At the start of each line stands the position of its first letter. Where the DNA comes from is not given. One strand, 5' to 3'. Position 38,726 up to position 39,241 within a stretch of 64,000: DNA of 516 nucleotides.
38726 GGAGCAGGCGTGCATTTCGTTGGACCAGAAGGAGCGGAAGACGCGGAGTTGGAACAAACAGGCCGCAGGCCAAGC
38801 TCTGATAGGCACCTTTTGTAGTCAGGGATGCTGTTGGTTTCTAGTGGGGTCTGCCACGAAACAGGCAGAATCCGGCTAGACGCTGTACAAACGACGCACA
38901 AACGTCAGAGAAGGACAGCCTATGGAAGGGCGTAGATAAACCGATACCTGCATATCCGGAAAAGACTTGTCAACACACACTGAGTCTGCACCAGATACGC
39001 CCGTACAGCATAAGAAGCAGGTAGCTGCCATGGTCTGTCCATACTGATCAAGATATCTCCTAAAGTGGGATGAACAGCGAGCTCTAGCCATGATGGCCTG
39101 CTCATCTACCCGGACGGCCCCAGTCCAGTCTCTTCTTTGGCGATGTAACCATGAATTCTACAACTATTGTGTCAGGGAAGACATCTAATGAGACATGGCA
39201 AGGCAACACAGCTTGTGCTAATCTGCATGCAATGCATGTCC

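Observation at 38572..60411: ~22-kb near-perfect palindrome: two inverted arms around a 1.7-kb unique spacer, each carrying a VSP gene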

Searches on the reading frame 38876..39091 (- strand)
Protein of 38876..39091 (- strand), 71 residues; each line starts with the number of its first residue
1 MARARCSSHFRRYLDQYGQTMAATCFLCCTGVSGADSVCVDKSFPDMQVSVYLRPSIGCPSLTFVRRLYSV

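Call 48: search_protein_families(library=pfam, proteins=[window:38876-39091:-], max_evalue=0.1)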
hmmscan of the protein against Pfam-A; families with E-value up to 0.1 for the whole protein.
window:38876-39091:- (71 aa): 0 families
